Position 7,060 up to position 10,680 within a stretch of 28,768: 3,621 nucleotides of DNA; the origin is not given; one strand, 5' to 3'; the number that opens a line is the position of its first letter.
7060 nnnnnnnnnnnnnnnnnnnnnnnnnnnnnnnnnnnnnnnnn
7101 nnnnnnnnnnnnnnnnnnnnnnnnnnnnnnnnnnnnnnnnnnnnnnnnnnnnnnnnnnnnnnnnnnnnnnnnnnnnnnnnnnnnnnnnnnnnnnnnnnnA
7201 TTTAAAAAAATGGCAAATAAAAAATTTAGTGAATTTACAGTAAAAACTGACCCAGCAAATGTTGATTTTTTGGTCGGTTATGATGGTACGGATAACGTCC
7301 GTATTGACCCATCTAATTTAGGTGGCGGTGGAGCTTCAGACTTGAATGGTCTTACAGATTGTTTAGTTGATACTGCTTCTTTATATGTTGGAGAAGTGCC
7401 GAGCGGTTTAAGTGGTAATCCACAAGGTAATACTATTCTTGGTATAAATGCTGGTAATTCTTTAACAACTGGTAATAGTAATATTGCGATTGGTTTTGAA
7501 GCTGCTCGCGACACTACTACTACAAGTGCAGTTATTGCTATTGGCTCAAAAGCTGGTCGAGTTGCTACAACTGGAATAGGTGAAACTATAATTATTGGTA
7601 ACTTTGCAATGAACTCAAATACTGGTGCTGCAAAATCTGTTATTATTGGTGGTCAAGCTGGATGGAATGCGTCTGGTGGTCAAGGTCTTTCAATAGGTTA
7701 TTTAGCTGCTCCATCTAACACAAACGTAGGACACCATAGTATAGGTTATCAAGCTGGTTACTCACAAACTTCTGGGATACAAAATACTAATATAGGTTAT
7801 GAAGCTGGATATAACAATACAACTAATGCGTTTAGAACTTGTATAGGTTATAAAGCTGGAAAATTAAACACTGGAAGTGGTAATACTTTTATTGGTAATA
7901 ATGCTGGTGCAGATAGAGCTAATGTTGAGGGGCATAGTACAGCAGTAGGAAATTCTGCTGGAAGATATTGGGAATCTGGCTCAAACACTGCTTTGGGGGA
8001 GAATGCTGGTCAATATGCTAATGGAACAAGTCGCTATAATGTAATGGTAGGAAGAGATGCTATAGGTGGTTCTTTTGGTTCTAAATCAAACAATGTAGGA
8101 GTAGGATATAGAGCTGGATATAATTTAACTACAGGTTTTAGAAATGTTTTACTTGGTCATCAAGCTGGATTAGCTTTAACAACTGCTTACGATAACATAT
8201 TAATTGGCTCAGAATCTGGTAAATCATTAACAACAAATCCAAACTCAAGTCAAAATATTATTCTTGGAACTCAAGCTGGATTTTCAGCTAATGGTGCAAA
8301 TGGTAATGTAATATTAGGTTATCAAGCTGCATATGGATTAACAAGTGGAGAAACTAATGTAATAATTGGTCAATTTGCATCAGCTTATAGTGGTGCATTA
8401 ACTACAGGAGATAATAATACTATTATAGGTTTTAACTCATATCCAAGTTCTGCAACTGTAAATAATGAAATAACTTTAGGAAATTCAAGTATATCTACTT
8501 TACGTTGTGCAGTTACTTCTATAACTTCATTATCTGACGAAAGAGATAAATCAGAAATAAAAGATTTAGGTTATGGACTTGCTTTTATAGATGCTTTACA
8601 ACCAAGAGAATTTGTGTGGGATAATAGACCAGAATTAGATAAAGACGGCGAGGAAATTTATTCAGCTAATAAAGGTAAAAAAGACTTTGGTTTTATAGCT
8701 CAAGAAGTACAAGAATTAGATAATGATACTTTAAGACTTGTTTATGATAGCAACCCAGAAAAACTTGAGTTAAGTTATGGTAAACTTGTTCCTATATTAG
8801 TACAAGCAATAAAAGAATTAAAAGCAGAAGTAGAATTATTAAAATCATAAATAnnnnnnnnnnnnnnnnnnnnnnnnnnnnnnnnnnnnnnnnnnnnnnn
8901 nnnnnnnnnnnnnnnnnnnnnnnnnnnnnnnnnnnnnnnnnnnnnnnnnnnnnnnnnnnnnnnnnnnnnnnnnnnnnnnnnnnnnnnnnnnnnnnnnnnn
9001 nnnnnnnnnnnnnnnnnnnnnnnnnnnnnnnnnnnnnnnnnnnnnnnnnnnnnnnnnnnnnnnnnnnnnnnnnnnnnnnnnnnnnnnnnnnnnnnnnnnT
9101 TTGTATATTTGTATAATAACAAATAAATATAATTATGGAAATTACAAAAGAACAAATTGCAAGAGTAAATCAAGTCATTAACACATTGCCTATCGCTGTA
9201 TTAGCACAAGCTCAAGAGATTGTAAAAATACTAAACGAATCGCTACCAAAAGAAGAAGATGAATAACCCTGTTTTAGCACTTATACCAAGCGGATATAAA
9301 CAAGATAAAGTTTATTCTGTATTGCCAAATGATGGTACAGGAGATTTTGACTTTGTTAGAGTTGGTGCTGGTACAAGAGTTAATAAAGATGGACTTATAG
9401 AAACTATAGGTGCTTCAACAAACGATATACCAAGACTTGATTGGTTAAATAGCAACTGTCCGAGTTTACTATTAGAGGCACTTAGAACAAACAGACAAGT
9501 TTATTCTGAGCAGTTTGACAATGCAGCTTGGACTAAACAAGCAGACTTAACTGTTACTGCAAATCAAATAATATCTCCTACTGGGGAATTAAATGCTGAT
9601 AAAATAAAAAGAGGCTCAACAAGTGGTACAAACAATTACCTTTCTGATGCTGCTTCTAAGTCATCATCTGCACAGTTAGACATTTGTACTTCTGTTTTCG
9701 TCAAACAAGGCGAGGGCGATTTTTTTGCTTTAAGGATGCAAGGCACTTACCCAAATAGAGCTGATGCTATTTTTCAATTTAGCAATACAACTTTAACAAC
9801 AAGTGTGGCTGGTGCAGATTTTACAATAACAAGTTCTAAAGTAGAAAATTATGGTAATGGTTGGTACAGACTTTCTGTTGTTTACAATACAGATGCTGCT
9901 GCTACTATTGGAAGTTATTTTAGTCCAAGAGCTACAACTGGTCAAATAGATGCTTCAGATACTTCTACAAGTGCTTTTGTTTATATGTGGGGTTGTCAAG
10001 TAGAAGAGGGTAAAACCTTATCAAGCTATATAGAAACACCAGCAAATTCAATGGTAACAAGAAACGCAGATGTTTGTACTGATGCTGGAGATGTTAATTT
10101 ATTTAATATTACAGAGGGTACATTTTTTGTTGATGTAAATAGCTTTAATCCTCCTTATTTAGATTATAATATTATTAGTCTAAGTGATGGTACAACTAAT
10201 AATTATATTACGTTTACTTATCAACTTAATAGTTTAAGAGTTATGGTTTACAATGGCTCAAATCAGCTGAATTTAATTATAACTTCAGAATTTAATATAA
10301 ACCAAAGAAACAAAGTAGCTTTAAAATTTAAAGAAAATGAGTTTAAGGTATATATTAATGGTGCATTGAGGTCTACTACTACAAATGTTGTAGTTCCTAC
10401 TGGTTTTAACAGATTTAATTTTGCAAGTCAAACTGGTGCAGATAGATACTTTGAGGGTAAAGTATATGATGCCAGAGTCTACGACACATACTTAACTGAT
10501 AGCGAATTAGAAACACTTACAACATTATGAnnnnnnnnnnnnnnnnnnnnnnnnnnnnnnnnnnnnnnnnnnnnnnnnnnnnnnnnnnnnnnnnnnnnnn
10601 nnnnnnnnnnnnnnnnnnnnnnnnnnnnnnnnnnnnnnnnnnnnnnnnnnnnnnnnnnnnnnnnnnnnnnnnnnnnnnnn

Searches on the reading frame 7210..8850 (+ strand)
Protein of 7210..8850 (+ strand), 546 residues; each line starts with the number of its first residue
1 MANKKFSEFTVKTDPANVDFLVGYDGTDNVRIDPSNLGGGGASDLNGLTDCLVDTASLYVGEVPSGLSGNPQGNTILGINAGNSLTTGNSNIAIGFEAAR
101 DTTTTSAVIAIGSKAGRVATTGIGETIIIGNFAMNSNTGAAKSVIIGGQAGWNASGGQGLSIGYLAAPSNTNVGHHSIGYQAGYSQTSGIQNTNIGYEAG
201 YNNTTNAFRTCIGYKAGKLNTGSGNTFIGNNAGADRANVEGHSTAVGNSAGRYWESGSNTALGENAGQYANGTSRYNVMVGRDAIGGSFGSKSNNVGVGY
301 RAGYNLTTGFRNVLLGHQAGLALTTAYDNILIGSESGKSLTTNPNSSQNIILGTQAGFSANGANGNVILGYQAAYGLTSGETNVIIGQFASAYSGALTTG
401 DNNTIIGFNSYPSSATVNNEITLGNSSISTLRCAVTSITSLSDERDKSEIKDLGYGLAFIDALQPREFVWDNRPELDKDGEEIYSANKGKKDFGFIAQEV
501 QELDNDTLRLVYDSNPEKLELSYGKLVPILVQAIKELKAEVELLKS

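Call 8: search_protein_families(library=phrogs, proteins=[window:7210-8850:+], max_evalue=0.01)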
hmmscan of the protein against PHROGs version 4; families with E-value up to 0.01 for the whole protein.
window:7210-8850:+ (546 aa): 11 families
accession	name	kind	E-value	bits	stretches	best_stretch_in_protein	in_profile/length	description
phrog_23837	-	head and packaging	2.1e-64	219.2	3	255-545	226-503/507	virion structural protein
phrog_4636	-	tail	2.7e-48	166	4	338-545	530-745/763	tail spike protein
phrog_6002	-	head and packaging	3.2e-24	85.6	4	72-164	717-808/1183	virion structural protein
phrog_5668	-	tail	3.4e-18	65.8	1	366-546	1389-1556/1567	tail fiber protein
phrog_8215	-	tail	1.5e-12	47.7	1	418-545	887-993/1000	baseplate wedge initiator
phrog_11011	-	tail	1.8e-09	37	1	72-545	841-1274/1291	long tail fiber protein distal subunit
phrog_1699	-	tail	1.6e-07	31.3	1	158-546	666-989/1000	long tail fiber protein distal subunit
phrog_9708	-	unknown function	3.4e-06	27.3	1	322-473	73-217/318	-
phrog_38743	-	unknown function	0.0062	17.4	0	522-545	17-40/51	-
phrog_28992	-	unknown function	0.0064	16.7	1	369-545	179-333/343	-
phrog_9624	-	unknown function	0.0072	16.2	0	293-335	287-329/411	-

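Call 13: search_protein_families(library=pfam, proteins=[window:7210-8850:+], max_evalue=0.1)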
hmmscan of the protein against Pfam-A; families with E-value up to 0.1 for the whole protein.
window:7210-8850:+ (546 aa): 1 family
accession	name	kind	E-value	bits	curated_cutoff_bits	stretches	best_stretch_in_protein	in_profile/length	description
PF13884.11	Peptidase_S74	-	3e-10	40.7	22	1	442-503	1-52/58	Chaperone of endosialidase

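Call 76: search_solved_structures(query=window:7210-8847:+, max_evalue=0.1)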
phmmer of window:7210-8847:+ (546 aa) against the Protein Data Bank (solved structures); distinct sequences matched with E-value up to 0.1: 1.
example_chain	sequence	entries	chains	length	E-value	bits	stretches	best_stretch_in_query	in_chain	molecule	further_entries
3bil_A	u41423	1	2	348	0.066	15.5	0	350-439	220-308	Probable LacI-family transcriptional regulator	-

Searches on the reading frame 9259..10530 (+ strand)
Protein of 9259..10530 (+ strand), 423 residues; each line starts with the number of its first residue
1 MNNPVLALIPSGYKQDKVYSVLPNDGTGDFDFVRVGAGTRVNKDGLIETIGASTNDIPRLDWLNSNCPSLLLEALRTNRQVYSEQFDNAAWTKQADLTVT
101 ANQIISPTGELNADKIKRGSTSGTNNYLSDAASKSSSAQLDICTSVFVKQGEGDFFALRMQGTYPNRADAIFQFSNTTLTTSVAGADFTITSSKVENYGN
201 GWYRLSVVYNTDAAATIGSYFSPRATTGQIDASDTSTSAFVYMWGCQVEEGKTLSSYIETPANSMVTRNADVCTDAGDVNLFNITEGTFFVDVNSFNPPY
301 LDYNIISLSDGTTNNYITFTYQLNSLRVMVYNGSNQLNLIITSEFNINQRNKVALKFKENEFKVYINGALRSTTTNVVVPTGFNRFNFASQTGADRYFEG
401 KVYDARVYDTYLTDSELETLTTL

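Call 8: search_protein_families(library=phrogs, proteins=[window:9259-10530:+], max_evalue=0.01)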
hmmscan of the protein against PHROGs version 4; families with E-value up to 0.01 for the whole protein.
window:9259-10530:+ (423 aa): 5 families
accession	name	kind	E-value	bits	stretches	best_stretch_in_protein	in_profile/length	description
phrog_5939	-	tail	4.4e-49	168.7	1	32-422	373-762/801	tail protein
phrog_34853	-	unknown function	8.2e-43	147.7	1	2-275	4-267/555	-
phrog_4797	-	unknown function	6.9e-12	45.7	1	84-274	209-393/567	-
phrog_17347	-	unknown function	0.00068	20.4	1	349-417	129-201/312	-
phrog_15260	-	unknown function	0.003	17.2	1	286-393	222-327/470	-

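Call 13: search_protein_families(library=pfam, proteins=[window:9259-10530:+], max_evalue=0.1)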
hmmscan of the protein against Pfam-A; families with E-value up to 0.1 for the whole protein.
window:9259-10530:+ (423 aa): 4 families
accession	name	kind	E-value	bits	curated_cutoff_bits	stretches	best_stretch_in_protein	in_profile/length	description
PF13385.13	Laminin_G_3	-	1.2e-11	45.4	27.6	1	302-417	34-150/151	Concanavalin A-like lectin/glucanases superfamily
PF10216.14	ChpXY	-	0.014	15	25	1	273-368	32-128/352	CO2 hydration protein (ChpXY)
PF22925.3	TS_C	-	0.057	13.4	27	1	307-372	91-154/202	Trans-sialidase, C-terminal domain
PF07328.17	VirD1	-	0.062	13.8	28.2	0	32-89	61-118/142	T-DNA border endonuclease VirD1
